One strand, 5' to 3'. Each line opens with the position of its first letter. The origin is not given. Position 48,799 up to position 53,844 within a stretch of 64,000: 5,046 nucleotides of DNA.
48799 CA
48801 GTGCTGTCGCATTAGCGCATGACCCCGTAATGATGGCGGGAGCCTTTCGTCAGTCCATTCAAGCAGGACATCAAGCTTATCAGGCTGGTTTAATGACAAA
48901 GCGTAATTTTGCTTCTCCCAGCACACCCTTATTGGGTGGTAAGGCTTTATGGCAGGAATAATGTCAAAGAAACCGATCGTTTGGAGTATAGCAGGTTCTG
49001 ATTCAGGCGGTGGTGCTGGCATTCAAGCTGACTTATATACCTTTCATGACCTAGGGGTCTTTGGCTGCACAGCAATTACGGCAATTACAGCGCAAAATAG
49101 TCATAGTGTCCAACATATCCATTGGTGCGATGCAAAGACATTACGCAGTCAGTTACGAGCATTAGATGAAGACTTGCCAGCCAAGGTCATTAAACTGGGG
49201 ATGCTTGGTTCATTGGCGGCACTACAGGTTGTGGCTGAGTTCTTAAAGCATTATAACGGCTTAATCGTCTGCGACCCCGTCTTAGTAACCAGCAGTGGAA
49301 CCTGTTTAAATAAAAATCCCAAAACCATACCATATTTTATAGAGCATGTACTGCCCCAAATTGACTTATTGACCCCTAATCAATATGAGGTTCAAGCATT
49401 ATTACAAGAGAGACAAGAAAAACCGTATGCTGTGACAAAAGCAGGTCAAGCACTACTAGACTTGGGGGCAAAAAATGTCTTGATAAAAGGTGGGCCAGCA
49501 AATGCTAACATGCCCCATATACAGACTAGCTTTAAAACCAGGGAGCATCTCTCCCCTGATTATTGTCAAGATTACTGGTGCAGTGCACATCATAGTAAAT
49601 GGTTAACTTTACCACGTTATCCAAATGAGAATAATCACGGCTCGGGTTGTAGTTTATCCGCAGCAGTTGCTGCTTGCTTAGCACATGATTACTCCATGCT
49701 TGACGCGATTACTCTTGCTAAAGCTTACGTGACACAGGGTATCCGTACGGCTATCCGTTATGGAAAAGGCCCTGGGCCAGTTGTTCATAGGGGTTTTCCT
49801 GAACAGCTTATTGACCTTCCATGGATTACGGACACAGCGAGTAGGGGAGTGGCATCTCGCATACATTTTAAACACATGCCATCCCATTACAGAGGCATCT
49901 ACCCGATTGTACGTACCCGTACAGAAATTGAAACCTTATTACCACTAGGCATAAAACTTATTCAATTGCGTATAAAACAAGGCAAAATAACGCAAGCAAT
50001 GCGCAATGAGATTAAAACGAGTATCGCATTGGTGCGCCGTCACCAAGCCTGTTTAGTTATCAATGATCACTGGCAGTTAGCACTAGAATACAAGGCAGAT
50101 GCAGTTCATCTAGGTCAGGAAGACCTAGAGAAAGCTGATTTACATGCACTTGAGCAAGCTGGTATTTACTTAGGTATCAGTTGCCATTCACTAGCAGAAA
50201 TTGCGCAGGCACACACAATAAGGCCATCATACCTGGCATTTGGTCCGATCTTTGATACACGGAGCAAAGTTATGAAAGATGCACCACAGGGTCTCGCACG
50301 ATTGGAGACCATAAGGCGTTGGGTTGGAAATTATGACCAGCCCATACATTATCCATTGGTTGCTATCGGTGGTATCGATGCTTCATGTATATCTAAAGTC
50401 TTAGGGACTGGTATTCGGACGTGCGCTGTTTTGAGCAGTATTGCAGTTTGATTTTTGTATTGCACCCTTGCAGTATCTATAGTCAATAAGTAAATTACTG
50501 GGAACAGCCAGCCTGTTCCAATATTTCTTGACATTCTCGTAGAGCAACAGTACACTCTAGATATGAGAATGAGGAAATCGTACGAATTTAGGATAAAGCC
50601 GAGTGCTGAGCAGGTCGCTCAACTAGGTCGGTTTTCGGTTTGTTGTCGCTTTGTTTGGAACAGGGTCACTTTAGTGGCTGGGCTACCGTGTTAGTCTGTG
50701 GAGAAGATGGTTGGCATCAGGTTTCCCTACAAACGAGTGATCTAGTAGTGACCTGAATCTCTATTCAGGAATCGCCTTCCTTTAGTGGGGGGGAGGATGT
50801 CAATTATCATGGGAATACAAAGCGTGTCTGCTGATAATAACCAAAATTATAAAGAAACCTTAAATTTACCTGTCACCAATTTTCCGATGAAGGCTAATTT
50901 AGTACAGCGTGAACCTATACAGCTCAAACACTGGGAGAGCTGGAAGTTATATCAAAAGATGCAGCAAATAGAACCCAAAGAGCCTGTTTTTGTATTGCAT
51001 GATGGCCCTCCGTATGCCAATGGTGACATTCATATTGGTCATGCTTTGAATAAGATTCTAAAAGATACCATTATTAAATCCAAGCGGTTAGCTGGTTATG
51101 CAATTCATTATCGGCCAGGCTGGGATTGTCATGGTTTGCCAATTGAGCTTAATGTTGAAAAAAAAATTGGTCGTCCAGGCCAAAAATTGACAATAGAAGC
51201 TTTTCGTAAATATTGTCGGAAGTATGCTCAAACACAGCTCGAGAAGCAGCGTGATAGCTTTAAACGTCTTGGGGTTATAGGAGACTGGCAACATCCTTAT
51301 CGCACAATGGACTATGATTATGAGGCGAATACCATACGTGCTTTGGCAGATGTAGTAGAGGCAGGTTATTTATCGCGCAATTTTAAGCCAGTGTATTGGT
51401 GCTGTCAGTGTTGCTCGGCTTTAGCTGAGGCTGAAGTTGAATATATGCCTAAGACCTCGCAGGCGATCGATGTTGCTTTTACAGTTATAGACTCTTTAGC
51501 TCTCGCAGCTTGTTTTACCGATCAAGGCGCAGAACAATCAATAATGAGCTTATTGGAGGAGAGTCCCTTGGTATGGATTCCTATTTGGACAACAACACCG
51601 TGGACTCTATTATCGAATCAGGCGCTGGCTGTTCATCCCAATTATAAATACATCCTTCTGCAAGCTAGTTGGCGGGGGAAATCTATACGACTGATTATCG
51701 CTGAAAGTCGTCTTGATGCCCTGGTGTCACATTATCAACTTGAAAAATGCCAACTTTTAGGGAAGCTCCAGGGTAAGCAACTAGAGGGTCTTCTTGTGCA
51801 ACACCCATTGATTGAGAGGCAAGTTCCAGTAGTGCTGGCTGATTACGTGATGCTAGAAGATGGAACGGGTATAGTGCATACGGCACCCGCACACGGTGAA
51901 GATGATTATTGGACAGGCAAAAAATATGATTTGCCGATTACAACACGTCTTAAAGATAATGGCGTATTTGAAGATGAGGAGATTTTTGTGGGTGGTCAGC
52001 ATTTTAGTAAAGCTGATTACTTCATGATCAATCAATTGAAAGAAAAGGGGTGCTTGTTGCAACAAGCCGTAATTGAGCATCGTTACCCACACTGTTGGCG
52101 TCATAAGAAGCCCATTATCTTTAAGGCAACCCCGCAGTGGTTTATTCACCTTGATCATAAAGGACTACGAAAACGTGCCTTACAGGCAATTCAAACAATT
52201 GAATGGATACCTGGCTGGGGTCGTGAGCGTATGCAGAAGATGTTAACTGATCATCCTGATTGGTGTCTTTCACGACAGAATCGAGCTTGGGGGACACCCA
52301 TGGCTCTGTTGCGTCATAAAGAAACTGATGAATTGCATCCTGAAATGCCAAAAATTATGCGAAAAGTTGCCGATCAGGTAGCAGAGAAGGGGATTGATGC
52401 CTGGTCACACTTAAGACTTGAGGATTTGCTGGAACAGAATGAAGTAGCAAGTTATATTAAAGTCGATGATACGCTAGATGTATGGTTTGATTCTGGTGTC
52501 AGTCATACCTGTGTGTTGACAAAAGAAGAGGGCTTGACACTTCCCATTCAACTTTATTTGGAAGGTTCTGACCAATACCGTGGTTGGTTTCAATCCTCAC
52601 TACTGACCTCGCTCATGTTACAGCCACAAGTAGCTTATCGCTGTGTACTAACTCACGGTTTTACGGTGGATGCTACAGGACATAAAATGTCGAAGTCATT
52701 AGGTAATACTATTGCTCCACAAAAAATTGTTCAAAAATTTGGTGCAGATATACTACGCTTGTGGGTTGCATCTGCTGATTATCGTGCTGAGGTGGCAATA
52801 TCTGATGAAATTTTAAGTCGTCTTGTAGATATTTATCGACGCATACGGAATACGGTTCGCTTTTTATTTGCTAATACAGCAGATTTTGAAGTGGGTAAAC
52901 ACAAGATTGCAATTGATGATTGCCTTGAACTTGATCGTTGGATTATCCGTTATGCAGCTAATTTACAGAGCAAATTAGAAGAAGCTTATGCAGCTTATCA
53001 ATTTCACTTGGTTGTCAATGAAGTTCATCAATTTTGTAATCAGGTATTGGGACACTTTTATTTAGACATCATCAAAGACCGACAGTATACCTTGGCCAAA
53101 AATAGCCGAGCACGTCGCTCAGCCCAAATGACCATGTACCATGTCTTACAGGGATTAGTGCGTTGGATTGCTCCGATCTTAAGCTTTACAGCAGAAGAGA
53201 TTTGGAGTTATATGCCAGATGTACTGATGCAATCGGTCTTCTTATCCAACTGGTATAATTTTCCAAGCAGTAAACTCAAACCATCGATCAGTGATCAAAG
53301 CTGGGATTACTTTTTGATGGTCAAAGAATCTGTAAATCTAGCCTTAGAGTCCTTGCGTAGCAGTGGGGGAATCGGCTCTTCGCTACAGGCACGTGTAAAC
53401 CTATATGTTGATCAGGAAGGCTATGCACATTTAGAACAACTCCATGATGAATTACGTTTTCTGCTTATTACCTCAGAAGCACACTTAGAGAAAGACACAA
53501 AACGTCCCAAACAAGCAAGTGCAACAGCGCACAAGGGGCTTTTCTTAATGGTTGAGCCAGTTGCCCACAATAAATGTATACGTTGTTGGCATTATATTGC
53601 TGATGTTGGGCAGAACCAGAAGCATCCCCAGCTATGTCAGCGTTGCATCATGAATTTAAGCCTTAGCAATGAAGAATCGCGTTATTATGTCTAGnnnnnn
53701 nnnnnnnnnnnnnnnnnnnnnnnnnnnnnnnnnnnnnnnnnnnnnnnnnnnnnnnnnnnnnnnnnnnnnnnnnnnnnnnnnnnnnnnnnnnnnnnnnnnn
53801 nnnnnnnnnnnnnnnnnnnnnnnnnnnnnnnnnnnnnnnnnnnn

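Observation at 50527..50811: Second copy of the TnpB-remnant element is fused to ileS: its ATG is in frame with IleS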

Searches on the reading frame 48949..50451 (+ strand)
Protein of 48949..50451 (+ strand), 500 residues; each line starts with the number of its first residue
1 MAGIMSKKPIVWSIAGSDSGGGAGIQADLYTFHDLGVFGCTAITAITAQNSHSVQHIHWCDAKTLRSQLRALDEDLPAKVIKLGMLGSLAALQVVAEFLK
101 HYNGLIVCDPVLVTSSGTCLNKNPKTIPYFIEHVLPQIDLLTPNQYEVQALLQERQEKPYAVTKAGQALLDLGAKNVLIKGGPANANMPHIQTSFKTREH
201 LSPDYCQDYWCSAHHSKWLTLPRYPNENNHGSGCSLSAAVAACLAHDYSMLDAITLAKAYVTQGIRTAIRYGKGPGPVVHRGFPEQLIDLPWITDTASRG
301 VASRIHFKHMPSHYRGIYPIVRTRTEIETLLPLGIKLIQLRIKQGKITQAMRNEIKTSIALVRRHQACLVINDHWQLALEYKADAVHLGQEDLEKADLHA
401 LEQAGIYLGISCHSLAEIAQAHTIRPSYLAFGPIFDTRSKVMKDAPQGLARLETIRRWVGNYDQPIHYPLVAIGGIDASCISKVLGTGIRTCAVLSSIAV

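Call 9: search_protein_families(library=pfam, proteins=[window:48949-50451:+], max_evalue=1)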
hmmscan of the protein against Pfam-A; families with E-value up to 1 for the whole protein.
window:48949-50451:+ (500 aa): 6 families
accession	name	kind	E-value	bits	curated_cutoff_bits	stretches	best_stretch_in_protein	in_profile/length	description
PF08543.17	Phos_pyr_kin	-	4.9e-72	242.7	27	1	18-278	1-245/246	Phosphomethylpyrimidine kinase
PF02581.23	TMP-TENI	-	2.3e-43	148.1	27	1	326-498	17-180/180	Thiamine monophosphate synthase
PF00294.29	PfkB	-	4.1e-06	26.8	25.8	1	131-184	177-230/302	pfkB family carbohydrate kinase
PF11268.13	DUF3071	-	0.12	13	26.9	1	323-369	46-92/168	Protein of unknown function (DUF3071)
PF02110.20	HK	-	0.14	11.9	27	1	231-262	185-217/247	Hydroxyethylthiazole kinase family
PF22102.2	ElaD-SseL-like_C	-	0.2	11.9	27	1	335-383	35-84/187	ElaD/SseL-like C-terminal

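Call 17: find_encoding_contigs(protein=window:48949-50448:+, flank=10000, max_places=10)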
Protein window:48949-50448:+ (500 aa): no gene with exactly this product is on record in the collection.

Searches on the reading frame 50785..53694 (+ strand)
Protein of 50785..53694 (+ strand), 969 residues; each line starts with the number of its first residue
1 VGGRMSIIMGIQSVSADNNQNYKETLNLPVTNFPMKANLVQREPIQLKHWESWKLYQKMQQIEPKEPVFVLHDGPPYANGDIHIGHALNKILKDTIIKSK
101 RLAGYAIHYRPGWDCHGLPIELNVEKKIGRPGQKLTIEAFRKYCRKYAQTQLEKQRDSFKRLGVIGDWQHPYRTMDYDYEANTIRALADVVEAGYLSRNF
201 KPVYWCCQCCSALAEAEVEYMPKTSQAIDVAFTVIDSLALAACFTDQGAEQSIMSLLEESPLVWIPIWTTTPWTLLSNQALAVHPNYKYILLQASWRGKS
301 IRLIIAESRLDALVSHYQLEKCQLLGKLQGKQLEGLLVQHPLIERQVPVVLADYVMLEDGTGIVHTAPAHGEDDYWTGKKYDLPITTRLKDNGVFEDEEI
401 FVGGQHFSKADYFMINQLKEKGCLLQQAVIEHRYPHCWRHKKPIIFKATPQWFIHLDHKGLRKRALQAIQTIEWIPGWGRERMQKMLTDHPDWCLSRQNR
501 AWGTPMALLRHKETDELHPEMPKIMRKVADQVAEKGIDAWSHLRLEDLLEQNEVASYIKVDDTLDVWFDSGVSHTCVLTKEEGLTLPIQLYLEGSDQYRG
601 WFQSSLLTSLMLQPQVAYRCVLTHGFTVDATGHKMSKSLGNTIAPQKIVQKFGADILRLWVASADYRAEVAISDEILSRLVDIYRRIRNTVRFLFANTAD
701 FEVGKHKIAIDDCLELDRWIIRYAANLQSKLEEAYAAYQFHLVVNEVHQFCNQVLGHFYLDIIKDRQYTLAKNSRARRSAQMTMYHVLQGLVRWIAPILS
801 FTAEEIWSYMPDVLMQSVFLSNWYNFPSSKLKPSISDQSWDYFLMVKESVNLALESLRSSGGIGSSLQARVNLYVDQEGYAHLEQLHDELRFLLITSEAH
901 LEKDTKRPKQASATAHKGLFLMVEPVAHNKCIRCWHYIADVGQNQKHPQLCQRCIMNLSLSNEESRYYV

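Call 9: search_protein_families(library=pfam, proteins=[window:50785-53694:+], max_evalue=1)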
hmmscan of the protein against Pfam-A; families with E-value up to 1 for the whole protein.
window:50785-53694:+ (969 aa): 8 families
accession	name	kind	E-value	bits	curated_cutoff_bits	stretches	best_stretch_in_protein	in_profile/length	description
PF00133.28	tRNA-synt_1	-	9.8e-130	433.5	22.7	1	47-672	3-413/414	tRNA synthetases class I (I, L, M and V)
PF08264.19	Anticodon_1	-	5.6e-27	94.9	25.1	1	717-871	1-146/148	Anticodon-binding domain of tRNA ligase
PF09334.17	tRNA-synt_1g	-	1.7e-17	63.7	20.1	2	76-219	8-136/391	tRNA synthetases class I (M)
PF13603.12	tRNA-synt_1_2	-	2.9e-10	40.4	25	1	329-392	81-143/185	Leucyl-tRNA synthetase, editing domain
PF06827.20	zf-FPG_IleRS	-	3.1e-10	40.1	21.3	1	930-955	3-28/30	Zinc finger found in FPG and IleRS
PF01406.26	tRNA-synt_1e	-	8.2e-09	35.7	27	1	623-678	242-297/301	tRNA synthetases class I (C) catalytic domain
PF01921.24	tRNA-synt_1f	-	0.00022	20.7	27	1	627-691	275-339/360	tRNA synthetases class I (K)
PF21168.2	FkbO_Hyg5-like_N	-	0.014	15.9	27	1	904-946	34-76/122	Chorismatase FkbO/Hyg5-like, N-terminal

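Call 16: find_related_loci(query=window:50809-53691:+, collection=genome_contigs, flank=6000)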
Query window:50809-53691:+ (961 aa) in genome_contigs; peptide patterns used: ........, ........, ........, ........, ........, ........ (x = any residue, [..] = any of these).
19 stretches matched a pattern; 1 encode a relative of the query (tblastn E <= 1e-3); 1 distinct loci.
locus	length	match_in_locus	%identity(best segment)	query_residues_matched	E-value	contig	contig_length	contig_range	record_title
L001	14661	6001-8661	26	39-827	2e-76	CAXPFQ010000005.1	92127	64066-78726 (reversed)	MAG: Schleiferiaceae bacterium isolate 02um_A1B0715_2.22 genome assembly, contig: k127_1128229, whole genome shotgun seq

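Call 19: find_homologous_proteins(query=window:50785-53691:+, max_evalue=1e-50)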
Query window:50785-53691:+ (969 aa): 8000 proteins with E <= 1e-50 among 8000 candidates; the best 120 are listed.
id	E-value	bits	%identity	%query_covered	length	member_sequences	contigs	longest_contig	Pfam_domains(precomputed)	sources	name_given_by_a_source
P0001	0.0e+0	2261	100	99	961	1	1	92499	PF09334.18,PF01406.26,PF08264.20,PF13603.13,PF00133.29,PF06827.21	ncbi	-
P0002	0.0e+0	1161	54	98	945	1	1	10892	PF09334.18,PF01406.26,PF08264.20,PF13603.13,PF00133.29,PF06827.21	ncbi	-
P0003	0.0e+0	1147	52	98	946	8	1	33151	PF09334.18,PF01406.26,PF08264.20,PF13603.13,PF01921.25,PF00133.29,PF06827.21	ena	-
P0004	0.0e+0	1143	52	98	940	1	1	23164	PF09334.18,PF01406.26,PF08264.20,PF13603.13,PF01921.25,PF00133.29,PF06827.21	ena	-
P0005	0.0e+0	1141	53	98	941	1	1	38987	PF09334.18,PF01406.26,PF08264.20,PF00133.29,PF06827.21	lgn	-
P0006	0.0e+0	1139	52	98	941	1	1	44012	PF09334.18,PF01406.26,PF08264.20,PF13603.13,PF01921.25,PF00133.29,PF06827.21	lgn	-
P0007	0.0e+0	1138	52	97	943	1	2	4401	PF09334.18,PF01406.26,PF08264.20,PF13603.13,PF01921.25,PF00133.29,PF06827.21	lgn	-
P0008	0.0e+0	1138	52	98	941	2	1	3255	PF09334.18,PF01406.26,PF08264.20,PF13603.13,PF01921.25,PF00133.29,PF06827.21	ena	-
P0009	0.0e+0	1137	53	98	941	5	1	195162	PF09334.18,PF01406.26,PF08264.20,PF13603.13,PF01921.25,PF00133.29,PF06827.21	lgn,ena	-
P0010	0.0e+0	1136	52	98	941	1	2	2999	PF09334.18,PF01406.26,PF08264.20,PF13603.13,PF01921.25,PF00133.29,PF06827.21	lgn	-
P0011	0.0e+0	1136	52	98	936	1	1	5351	PF09334.18,PF01406.26,PF08264.20,PF13603.13,PF01921.25,PF00133.29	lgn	-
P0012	0.0e+0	1136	52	98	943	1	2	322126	PF09334.18,PF01406.26,PF08264.20,PF13603.13,PF01921.25,PF00133.29,PF06827.21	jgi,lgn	jgi:isoleucyl-tRNA synthetase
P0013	0.0e+0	1133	52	98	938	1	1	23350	PF09334.18,PF01406.26,PF08264.20,PF13603.13,PF00133.29,PF06827.21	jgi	jgi:isoleucyl-tRNA synthetase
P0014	0.0e+0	1131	53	98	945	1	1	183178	PF09334.18,PF01406.26,PF08264.20,PF13603.13,PF00133.29,PF06827.21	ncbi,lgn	-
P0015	0.0e+0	1130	51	98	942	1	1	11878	PF09334.18,PF01406.26,PF08264.20,PF13603.13,PF01921.25,PF00133.29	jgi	jgi:isoleucyl-tRNA synthetase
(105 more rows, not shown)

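Call 20: find_encoding_contigs(protein=P0001, flank=10000, max_places=5)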
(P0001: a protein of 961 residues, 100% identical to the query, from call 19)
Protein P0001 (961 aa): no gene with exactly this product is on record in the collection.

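Call 21: list_cluster_members(proteins=[P0001, P0002])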
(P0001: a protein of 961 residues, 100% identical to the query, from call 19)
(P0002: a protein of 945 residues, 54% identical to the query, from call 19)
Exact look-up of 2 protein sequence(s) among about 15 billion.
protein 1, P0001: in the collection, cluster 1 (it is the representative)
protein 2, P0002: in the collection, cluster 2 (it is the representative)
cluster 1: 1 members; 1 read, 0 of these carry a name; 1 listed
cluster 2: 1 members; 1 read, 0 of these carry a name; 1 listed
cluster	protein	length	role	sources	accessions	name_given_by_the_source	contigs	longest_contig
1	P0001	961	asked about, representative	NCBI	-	-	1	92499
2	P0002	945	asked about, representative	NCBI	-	-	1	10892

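Call 67: find_encoding_contigs(protein=P0002, flank=4000, max_places=2)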
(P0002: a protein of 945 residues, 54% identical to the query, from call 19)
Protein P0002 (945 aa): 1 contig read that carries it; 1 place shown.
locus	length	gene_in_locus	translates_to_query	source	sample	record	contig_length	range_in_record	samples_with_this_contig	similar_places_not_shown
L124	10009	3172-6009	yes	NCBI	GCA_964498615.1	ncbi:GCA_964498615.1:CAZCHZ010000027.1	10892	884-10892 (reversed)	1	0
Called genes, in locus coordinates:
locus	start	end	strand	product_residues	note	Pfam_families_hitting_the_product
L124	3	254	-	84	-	?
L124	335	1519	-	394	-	PF17785:PUA_3, PF10672:Methyltrans_SAM, PF03602:Cons_hypoth95, PF05175:MTS, PF06325:PrmA, PF09445:Methyltransf_15 (weak), PF13649:Methyltransf_25 (weak), PF13847:Methyltransf_31, +1 more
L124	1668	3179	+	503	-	PF03023:MurJ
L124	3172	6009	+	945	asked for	PF00133:tRNA-synt_1, PF09334:tRNA-synt_1g, PF13603:tRNA-synt_1_2, PF01406:tRNA-synt_1e (weak), PF08264:Anticodon_1, PF06827:zf-FPG_IleRS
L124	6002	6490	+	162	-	PF01252:Peptidase_A8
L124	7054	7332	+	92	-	PF05015:HigB-like_toxin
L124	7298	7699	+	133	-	PF01381:HTH_3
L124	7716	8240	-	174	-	PF07963:N_methyl (faint), PF12019:GspH (weak)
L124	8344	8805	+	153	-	-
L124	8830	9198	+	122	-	PF09723:Zn_ribbon_8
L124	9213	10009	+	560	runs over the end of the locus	?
